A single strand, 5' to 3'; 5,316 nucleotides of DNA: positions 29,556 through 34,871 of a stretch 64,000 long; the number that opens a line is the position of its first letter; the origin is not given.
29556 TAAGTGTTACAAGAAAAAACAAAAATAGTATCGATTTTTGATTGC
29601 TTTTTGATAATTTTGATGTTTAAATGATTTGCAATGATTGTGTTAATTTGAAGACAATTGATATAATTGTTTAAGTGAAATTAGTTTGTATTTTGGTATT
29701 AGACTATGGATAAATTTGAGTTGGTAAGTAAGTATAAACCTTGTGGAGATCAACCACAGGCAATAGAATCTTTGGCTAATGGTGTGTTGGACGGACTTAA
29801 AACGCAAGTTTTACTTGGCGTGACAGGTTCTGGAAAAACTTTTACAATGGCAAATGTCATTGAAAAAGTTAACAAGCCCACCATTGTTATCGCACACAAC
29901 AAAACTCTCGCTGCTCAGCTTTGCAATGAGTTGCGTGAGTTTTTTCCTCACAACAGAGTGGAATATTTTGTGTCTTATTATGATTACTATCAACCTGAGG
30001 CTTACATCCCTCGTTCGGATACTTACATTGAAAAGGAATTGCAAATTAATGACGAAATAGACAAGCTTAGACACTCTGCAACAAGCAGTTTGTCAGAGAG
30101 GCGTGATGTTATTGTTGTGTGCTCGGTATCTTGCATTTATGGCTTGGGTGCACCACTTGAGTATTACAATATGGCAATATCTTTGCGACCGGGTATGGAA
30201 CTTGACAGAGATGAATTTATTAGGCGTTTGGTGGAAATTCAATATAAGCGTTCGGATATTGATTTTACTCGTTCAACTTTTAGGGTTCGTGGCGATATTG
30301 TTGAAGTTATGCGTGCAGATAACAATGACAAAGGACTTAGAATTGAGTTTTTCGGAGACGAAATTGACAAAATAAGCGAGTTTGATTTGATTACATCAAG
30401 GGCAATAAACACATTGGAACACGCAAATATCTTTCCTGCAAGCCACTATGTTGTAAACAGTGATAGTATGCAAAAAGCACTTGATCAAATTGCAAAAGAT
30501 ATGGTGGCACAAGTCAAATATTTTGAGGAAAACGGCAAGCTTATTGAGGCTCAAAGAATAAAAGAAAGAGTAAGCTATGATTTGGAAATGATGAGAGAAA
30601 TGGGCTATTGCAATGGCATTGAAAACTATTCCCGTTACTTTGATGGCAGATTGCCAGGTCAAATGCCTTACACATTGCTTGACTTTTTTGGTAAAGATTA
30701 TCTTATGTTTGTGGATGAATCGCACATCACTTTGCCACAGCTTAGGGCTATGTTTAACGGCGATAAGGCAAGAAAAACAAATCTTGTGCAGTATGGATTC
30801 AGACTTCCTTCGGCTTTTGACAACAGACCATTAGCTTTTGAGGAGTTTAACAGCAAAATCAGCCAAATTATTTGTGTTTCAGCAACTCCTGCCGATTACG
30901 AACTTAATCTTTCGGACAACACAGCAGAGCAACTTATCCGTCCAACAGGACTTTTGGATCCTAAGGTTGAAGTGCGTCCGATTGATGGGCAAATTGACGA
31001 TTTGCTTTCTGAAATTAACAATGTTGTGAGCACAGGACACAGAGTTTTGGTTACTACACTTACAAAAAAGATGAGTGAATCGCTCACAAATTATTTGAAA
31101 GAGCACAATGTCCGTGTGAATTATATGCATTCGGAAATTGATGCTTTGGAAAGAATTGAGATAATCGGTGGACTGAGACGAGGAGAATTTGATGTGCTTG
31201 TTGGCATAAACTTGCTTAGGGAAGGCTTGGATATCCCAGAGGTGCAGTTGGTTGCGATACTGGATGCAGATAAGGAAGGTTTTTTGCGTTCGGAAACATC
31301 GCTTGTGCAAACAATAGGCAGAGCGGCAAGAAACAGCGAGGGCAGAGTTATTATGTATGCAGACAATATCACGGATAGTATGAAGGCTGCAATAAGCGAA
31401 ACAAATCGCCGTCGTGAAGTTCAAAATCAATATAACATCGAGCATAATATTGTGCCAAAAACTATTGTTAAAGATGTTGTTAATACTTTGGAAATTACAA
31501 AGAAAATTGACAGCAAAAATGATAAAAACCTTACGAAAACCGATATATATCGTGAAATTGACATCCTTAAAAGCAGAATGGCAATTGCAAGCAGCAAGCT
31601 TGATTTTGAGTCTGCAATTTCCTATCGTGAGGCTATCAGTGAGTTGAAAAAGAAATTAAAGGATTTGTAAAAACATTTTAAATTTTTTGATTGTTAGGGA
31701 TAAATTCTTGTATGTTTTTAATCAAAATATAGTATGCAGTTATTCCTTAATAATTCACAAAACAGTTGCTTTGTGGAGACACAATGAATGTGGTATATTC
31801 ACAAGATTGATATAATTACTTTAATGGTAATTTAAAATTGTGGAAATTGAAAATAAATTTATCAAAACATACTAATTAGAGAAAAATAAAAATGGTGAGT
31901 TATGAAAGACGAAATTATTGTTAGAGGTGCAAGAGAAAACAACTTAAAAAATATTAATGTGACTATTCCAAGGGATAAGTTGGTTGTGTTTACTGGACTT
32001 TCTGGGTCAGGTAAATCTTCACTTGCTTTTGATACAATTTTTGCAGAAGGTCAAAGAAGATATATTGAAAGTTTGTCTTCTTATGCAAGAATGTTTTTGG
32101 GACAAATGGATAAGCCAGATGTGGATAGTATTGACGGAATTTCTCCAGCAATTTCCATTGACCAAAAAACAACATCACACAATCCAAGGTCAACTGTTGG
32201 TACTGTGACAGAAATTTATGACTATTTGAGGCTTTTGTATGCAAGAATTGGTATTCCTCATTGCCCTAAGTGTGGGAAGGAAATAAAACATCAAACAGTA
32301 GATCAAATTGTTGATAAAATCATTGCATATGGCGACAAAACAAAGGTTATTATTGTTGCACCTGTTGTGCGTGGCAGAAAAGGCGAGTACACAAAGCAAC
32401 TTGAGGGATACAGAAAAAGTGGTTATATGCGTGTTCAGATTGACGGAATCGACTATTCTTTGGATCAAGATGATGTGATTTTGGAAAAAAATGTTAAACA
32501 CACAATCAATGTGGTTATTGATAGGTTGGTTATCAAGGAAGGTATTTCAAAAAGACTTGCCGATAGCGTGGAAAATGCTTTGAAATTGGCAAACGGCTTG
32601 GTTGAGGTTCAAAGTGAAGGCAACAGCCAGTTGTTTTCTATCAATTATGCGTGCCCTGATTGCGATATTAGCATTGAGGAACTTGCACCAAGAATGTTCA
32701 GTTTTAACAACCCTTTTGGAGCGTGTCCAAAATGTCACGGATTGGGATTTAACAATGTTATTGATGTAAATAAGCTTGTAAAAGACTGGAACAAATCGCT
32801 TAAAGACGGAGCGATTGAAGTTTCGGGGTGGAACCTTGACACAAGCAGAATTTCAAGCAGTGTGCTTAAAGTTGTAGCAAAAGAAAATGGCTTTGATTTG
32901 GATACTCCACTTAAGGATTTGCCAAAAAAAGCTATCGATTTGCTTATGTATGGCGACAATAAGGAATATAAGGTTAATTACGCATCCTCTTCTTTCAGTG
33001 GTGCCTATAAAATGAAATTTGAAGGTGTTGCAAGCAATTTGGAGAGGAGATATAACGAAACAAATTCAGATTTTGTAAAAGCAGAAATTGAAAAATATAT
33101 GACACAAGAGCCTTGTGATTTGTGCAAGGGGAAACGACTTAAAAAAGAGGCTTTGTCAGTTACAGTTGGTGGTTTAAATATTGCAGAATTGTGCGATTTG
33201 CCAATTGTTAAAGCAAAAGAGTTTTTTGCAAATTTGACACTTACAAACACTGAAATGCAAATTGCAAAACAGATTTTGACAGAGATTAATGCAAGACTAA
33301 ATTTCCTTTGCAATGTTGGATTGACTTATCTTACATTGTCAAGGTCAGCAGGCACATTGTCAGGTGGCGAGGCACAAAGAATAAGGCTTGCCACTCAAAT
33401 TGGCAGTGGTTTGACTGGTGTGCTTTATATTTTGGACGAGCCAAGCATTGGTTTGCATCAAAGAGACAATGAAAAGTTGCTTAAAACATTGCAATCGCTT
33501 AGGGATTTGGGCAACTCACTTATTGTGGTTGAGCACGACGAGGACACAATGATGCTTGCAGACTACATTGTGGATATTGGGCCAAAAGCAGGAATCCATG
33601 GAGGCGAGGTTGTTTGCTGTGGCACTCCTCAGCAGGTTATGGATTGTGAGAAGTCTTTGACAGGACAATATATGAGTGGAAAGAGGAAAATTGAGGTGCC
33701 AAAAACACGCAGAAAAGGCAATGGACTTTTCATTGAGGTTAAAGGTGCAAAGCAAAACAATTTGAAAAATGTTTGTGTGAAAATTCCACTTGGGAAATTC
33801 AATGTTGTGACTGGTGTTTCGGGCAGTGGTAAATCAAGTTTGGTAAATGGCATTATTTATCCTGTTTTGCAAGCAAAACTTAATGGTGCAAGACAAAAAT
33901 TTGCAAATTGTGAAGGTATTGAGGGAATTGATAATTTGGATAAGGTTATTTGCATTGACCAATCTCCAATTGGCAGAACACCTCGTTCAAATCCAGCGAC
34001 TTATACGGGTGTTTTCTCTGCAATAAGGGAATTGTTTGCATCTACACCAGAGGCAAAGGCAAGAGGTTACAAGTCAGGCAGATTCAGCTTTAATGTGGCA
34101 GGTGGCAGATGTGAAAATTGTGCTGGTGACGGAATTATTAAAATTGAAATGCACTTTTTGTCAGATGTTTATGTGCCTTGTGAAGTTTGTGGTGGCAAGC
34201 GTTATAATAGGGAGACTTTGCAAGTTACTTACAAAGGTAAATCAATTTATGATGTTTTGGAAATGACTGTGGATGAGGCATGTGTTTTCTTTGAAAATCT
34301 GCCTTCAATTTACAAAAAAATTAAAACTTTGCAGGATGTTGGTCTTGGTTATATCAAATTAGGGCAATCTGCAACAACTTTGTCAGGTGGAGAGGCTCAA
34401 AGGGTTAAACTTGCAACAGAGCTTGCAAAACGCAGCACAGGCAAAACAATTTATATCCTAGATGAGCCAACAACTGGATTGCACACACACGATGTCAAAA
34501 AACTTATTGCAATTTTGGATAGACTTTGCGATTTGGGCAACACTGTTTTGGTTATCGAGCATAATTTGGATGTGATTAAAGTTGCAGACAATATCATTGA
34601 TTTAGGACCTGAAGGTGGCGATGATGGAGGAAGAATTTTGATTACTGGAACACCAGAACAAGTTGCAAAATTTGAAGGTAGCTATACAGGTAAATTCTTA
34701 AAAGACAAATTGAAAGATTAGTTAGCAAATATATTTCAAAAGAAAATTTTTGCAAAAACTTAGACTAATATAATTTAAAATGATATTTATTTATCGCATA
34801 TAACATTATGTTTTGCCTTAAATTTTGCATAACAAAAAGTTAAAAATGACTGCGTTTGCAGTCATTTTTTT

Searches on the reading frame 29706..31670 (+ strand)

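Call 87: search_protein_families(library=pfam, proteins=[window:29706-31670:+], max_evalue=0.0001)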
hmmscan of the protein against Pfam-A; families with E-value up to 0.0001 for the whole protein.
window:29706-31670:+ (654 aa): 5 families
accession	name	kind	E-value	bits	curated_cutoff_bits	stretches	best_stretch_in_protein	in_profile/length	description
PF17757.6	UvrB_inter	-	1.2e-34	118.8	22.9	1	158-248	1-91/91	UvrB interaction domain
PF12344.14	UvrB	-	1.1e-23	83.3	27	1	550-591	1-42/43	Ultra-violet resistance protein B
PF00271.37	Helicase_C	-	2.8e-20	73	23.5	1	434-543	7-109/110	Helicase conserved C-terminal domain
PF04851.21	ResIII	-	6.4e-11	42.9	22.5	1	12-86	4-83/164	Type III restriction enzyme, res subunit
PF00270.35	DEAD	-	5e-06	26.8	26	0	16-86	4-77/167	DEAD/DEAH box helicase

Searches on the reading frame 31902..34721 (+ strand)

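Call 87: search_protein_families(library=pfam, proteins=[window:31902-34721:+], max_evalue=0.0001)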
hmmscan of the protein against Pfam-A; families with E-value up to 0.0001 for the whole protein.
window:31902-34721:+ (939 aa): 8 families
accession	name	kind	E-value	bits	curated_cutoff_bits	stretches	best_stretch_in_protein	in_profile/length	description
PF17760.6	UvrA_inter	-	1.4e-35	121.9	23.3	1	131-238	1-107/109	UvrA interaction domain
PF17755.6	UvrA_DNA-bind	-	6.7e-33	113.7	23.2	1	288-398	1-110/110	UvrA DNA-binding domain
PF00005.33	ABC_tran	-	1.1e-20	75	25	1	803-858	85-137/137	ABC transporter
PF02463.25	SMC_N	-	6.8e-13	49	40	0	824-900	134-210/220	RecF/RecN/SMC N terminal domain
PF20703.3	nSTAND1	-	9.1e-08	32.6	27.1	0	629-665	31-67/379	Novel STAND NTPase 1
PF13555.12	AAA_29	-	8.5e-07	29.1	27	0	632-654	23-48/61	P-loop containing region of AAA domain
PF03193.22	RsgA_GTPase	-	1.3e-06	28.7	30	0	612-653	88-128/174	RsgA GTPase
PF13304.12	AAA_21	-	4.1e-05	24.2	27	0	833-874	243-285/304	AAA domain, putative AbiEii toxin, Type IV TA system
